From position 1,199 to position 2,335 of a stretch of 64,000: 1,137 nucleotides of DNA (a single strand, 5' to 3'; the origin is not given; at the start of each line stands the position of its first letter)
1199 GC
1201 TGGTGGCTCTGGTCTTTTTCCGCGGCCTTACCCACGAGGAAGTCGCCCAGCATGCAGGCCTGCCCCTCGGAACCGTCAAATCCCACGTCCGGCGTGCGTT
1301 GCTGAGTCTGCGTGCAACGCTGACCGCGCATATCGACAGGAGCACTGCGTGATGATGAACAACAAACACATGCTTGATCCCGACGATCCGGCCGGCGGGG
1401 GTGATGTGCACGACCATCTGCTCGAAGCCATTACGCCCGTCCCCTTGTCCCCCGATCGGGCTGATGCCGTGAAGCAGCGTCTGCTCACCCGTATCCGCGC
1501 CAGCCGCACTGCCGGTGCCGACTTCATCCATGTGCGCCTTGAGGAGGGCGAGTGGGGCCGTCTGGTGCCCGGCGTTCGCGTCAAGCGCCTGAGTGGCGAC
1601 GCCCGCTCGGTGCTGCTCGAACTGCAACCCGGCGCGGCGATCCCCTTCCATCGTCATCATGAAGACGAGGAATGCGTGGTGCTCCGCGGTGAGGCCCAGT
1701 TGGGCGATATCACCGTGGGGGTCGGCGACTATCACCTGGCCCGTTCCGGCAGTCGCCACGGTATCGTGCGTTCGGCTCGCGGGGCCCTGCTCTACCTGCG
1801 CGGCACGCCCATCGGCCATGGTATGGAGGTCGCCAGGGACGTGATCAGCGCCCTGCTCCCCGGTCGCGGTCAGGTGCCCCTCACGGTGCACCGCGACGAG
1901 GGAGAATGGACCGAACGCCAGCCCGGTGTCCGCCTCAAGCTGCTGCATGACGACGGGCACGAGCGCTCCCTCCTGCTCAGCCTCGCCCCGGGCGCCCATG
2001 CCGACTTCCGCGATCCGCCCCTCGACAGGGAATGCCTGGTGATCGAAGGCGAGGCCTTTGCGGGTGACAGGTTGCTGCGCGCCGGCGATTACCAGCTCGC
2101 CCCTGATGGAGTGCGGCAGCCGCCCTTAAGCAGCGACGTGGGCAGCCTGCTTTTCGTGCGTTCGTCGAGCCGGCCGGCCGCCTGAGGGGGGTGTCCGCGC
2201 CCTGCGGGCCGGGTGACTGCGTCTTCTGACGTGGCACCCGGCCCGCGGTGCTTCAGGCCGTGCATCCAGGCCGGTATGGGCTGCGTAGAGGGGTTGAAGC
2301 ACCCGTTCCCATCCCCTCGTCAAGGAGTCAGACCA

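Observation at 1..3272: Self-contained ECF mini-regulon: three matching promoters link DUF3034, sigma/cupin anti-sigma, Tat ferritin and cytochrome c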

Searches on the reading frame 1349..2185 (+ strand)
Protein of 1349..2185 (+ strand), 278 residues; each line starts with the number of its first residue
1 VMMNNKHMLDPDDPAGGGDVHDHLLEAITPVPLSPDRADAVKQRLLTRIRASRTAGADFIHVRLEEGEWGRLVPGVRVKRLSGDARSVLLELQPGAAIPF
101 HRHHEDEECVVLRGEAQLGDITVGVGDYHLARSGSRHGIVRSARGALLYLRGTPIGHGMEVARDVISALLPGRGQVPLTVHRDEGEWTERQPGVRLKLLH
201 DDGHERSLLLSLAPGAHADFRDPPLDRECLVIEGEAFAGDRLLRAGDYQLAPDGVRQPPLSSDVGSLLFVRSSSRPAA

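Call 4: search_protein_families(library=pfam, proteins=[window:1349-2185:+], max_evalue=0.01)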
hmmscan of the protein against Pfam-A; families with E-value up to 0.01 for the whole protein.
window:1349-2185:+ (278 aa): 3 families
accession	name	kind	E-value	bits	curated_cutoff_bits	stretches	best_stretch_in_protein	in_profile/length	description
PF12973.13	Cupin_7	-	1.2e-20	73.7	27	2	60-149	4-98/105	ChrR Cupin-like domain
PF07883.17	Cupin_2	-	1.2e-07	31.7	27.2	1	89-140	2-57/70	Cupin domain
PF14499.12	DUF4437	-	0.0065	16.1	24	0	84-137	35-93/250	Domain of unknown function (DUF4437)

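Call 12: search_protein_families(library=ncbifam, proteins=[window:1349-2185:+], max_evalue=0.01)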
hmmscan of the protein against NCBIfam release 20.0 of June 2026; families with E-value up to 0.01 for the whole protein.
window:1349-2185:+ (278 aa): 2 families
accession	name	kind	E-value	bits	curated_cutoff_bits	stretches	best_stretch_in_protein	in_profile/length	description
NF051881.1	StressantisigmaChrR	equivalog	1.7e-10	40.8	300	1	63-137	95-173/209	cadmium/peroxide/UV radiation responsive anti-sigma factor ChrR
TIGR02451.1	anti_sig_ChrR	subfamily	4.3e-05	23.4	124.5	1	62-131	102-174/216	ChrR family anti-sigma-E factor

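Call 14: find_homologous_proteins(query=window:1349-2185:+)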
Query window:1349-2185:+ (278 aa): 162 proteins with E <= 0.001 among 6341 candidates; the best 120 are listed.
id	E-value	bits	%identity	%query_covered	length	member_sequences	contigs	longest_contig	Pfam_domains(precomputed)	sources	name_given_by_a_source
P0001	1.9e-177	607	99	100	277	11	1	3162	PF07883.18,PF12973.14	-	-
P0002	4.1e-174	596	96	100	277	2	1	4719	PF07883.18,PF12973.14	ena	-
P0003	1.3e-170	584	95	100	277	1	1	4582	PF07883.18,PF12973.14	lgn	-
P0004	2.1e-162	557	90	100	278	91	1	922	PF07883.18,PF12973.14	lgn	-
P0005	2.7e-121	423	68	99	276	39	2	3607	PF07883.18,PF12973.14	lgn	-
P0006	1.4e-116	407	68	99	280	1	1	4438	PF07883.18,PF12973.14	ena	-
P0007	1.1e-115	404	68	98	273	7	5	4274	PF14499.13,PF07883.18,PF12973.14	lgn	-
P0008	1.1e-115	404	68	98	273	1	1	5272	PF14499.13,PF07883.18,PF12973.14,PF19480.6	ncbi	-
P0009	1.2e-115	404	68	98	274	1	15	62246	PF07883.18,PF12973.14,PF19480.6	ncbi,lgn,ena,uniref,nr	ncbi:MAG TPA: cupin domain-containing protein [Rhodocyclaceae bacterium]|uniref:cupin domain-contain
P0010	7.0e-115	401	68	98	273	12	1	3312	PF14499.13,PF07883.18,PF12973.14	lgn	-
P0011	7.5e-115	401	67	98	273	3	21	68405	PF14499.13,PF07883.18,PF12973.14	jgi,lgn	jgi:quercetin dioxygenase-like cupin family protein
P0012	1.8e-109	384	66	99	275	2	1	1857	PF14499.13,PF07883.18,PF12973.14,PF19480.6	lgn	-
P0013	7.9e-107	375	66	98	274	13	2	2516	PF07883.18,PF12973.14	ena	-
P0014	7.5e-103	362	64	98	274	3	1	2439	PF07883.18,PF12973.14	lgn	-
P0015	2.9e-96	340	60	97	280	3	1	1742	PF07883.18,PF12973.14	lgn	-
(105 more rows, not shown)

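Call 16: find_related_loci(query=A1, collection=genome_contigs, flank=6000)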
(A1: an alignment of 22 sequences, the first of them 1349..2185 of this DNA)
Query A1 (278 aa) in genome_contigs; peptide patterns used: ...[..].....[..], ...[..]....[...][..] (x = any residue, [..] = any of these).
70 stretches matched a pattern; 55 encode a relative of the query (tblastn E <= 1e-3); 55 distinct loci.
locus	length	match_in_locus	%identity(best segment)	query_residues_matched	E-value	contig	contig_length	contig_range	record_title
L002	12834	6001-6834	91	1-278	1e-165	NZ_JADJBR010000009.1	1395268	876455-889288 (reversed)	MAG: Zoogloea sp. isolate Aved_18-Q3-R54-62_BAT3C.309 tig00379145-10-13942480, whole genome shotgun sequence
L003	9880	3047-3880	91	1-278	5e-165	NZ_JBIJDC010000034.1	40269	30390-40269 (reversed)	MAG: Zoogloea sp. isolate ME2006-08-22D15_3300044611_group2_bin171 Rohwer_bin2376_scaffold_323_c1, whole genome shotgun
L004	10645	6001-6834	88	1-278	2e-159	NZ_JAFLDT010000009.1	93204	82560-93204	MAG: Zoogloea sp. isolate UWPOB_ZOOG2 gnl_X_IKLLJBEN_9, whole genome shotgun sequence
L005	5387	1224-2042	69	2-274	1e-124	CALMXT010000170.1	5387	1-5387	MAG TPA_asm: uncultured Zoogloea sp. isolate SRR5007354_bin.182_CONCOCT_v1.1_MAG genome assembly, contig: ERZ778036.1268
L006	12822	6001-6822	65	2-275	1e-108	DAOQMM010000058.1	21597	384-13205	MAG TPA_asm: Rhodocyclaceae bacterium isolate AMR_MDS_0522 NODE_834_length_21597_cov_46.115960, whole genome shotgun seq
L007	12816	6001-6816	59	1-273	5e-99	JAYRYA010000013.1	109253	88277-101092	MAG: Zoogloea sp. isolate EBPR_s431bin.12 NODE_165_length_109253_cov_3.763768, whole genome shotgun sequence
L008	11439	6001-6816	60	1-273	1e-97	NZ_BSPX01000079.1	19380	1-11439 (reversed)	Zoogloea oryzae strain NBRC 102407 sequence079, whole genome shotgun sequence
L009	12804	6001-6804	57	11-278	2e-86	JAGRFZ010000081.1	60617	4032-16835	MAG: Rhodocyclaceae bacterium isolate HKST-UBA163 2011-04-20_1_(paired)_contig_7899, whole genome shotgun sequence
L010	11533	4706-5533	50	2-271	1e-84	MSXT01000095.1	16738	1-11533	MAG: Proteobacteria bacterium ST_bin16 8162, whole genome shotgun sequence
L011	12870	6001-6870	50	3-271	4e-84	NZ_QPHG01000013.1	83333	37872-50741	MAG: Nitrosomonas sp. isolate CP45 NODE_13_length_83333_cov_1.633587, whole genome shotgun sequence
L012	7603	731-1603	50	2-271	2e-83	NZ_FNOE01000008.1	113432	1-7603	Nitrosomonas oligotropha strain Nm75, whole genome shotgun sequence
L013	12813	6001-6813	50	3-271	3e-83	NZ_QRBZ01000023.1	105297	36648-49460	Nitrosomonas oligotropha strain Nm45 Oligotropha_contig000023, whole genome shotgun sequence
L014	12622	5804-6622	51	2-272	2e-82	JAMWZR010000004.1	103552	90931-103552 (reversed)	MAG: Nitrosomonas sp. isolate GRE_AOB_2 opera_contig_15, whole genome shotgun sequence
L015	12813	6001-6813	56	10-278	4e-82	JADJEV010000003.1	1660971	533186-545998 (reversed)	MAG: Candidatus Methylophosphatis roskildensis isolate Bjer_18-Q3-R1-45_BAT3C.347 tig00199789-10-16585870, whole genome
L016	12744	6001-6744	59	31-274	8e-82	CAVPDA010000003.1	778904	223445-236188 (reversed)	MAG: uncultured beta proteobacterium isolate MFD00032.bin.2.89 genome assembly, contig: contig_14325, whole genome shotg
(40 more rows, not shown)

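Call 29: search_solved_structures(query=A1, max_evalue=0.01, show_alignments=2)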
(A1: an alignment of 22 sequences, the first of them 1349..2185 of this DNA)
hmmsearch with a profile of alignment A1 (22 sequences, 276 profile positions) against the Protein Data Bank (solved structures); distinct sequences matched with E-value up to 0.01: 5.
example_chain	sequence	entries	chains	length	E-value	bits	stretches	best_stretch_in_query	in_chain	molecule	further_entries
3o14_A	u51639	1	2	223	6.4e-12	48.3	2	188-272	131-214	Anti-ECFsigma factor, ChrR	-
2q1z_B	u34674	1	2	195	7e-06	28.5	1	16-139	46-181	Anti-Sigma factor ChrR, transcriptional activator ChrR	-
2z2s_B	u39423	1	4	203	7.8e-06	28.3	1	16-139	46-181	Anti-Sigma factor ChrR, transcriptional activator ChrR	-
5fq0_B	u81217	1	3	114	0.00095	21.5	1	181-263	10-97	KDGF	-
5fq0_A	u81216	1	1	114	0.0019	20.5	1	181-263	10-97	KDGF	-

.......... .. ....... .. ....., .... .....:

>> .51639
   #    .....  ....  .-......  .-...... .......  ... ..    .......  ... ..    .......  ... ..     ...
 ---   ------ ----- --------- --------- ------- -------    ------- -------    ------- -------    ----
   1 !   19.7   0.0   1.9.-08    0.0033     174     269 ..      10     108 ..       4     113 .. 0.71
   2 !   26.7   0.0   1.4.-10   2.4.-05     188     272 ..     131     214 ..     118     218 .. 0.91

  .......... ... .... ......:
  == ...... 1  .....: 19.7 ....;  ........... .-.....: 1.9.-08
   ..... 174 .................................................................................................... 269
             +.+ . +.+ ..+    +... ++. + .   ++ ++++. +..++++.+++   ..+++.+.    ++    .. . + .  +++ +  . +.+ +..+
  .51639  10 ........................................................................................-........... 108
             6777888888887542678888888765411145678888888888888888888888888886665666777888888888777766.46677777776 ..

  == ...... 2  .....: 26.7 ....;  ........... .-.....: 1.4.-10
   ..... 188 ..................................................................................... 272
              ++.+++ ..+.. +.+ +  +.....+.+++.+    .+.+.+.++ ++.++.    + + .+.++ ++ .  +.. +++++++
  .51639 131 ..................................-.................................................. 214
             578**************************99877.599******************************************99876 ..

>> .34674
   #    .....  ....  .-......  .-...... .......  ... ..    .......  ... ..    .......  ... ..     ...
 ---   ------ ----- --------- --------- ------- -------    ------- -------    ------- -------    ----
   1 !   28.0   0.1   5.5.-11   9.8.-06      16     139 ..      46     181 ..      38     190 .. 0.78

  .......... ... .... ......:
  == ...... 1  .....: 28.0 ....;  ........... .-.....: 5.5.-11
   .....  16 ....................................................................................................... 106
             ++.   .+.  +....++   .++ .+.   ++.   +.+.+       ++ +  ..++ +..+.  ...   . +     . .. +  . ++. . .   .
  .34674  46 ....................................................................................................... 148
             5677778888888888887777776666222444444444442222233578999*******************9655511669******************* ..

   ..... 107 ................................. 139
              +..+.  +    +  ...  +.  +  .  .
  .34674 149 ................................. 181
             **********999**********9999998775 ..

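Call 68: predict_structure(alignment_id=A1)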
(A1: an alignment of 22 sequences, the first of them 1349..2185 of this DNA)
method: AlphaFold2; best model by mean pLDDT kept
length: 278 residues; sequences in the alignment: 22
mean_pLDDT: 81.2   pTM: 0.73
mean pLDDT of the five models: 81.2, 80.7, 80.7, 76.8, 74.4
residues with pLDDT >= 90: 103; 70-90: 114; 50-70: 53; < 50: 8
segments of 3 or more residues with pLDDT < 50: 1-7
pLDDT, mean of each block of 10 residues (from residue 1): 46 65 66 79 82 77 86 90 85 90 80 92 93 81 95 72 55 71 90 93 90 92 73 93 92 82 95 67
secondary structure, 60 per line:
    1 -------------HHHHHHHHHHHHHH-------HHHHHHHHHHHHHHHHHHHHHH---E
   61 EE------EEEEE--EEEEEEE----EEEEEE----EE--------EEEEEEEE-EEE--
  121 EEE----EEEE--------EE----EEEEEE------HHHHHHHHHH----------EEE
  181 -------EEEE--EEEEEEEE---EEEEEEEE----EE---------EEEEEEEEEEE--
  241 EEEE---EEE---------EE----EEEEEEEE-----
elements in order: H14-27 H35-56 E60-62 E69-73 E76-82 E87-92 E107-114 E116-118 E121-123 E128-131 E146-151 H158-167 E178-180 E188-191 E194-201 E205-212 E228-238 E241-244 E248-250 E266-273

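Call 72: fold_search(model_id=the predicted structure, library=pdb)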
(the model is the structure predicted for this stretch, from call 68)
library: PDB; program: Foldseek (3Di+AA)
matches with E <= 10: 1603; with E <= 0.001: 275
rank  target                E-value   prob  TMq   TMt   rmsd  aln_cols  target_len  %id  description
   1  3o14_A                4.4e-14  1.00  0.61  0.76   4.1       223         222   20  Crystal structure of an anti-ECFsigma factor, ChrR (Maqu_0586) from MARINOBACTER AQUAEOLEI VT8 at 1.70 A resolution (released 2010-09-08)
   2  6l9i_A                4.0e-12  1.00  0.55  0.46   8.2       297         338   15  Crystal Structure of Lactobacillus farciminis Oxalate Decarboxylase Formate Complex (released 2021-01-20)
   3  2qdr_B                6.1e-12  1.00  0.60  0.59   4.7       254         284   16  Crystal structure of a putative dioxygenase (npun_f5605) from nostoc punctiforme pcc 73102 at 2.60 A resolution (released 2007-07-24)
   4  2qdr_A                1.4e-11  1.00  0.57  0.56   6.7       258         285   17  Crystal structure of a putative dioxygenase (npun_f5605) from nostoc punctiforme pcc 73102 at 2.60 A resolution (released 2007-07-24)
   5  8hfb_A                2.0e-11  1.00  0.59  0.52   4.9       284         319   17  Evolved variant of quercetin 2,4-dioxygenase from Bacillus subtilis (released 2023-03-08)
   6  8hfb_B                2.8e-11  1.00  0.61  0.55   4.6       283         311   17  Evolved variant of quercetin 2,4-dioxygenase from Bacillus subtilis (released 2023-03-08)
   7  1sfn_A                4.3e-11  1.00  0.56  0.62   5.6       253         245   17  Crystal structure of protein DR1152 from Deinococcus radiodurans R1, Pfam DUF861 (released 2004-06-22)
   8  3s0m                  6.2e-11  1.00  0.53  0.41   8.3       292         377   18  A Structural Element that Modulates Proton-Coupled Electron Transfer in Oxalate Decarboxylase (released 2012-04-25)
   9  2uyb                  6.6e-11  1.00  0.54  0.41   8.4       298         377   18  S161A mutant of Bacillus subtilis Oxalate Decarboxylase OxdC (released 2007-08-21)
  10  1uw8                  9.1e-11  1.00  0.54  0.41   8.3       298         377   19  CRYSTAL STRUCTURE OF OXALATE DECARBOXYLASE (released 2004-02-19)
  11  2uy9                  9.1e-11  1.00  0.54  0.41   8.3       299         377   18  E162A mutant of Bacillus subtilis Oxalate Decarboxylase OxdC (released 2007-08-21)
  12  1y3t_A                1.0e-10  1.00  0.62  0.53   4.4       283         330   16  Crystal structure of YxaG, a dioxygenase from Bacillus subtilis (released 2005-01-18)
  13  6ufi                  1.3e-10  1.00  0.53  0.40   8.3       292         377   18  W96Y Oxalate Decarboxylase (Bacillus subtilis) (released 2020-09-30)
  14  2h0v_A                1.3e-10  1.00  0.61  0.52   4.6       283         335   15  Crystal structure of a putative quercetin 2,3-dioxygenase (yxag, bsu39980) from bacillus subtilis at 2.60 A resolution (released 2006-05-30)
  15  2uya                  1.7e-10  1.00  0.53  0.41   8.3       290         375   19  DEL162-163 mutant of Bacillus subtilis Oxalate Decarboxylase OxdC (released 2007-08-21)
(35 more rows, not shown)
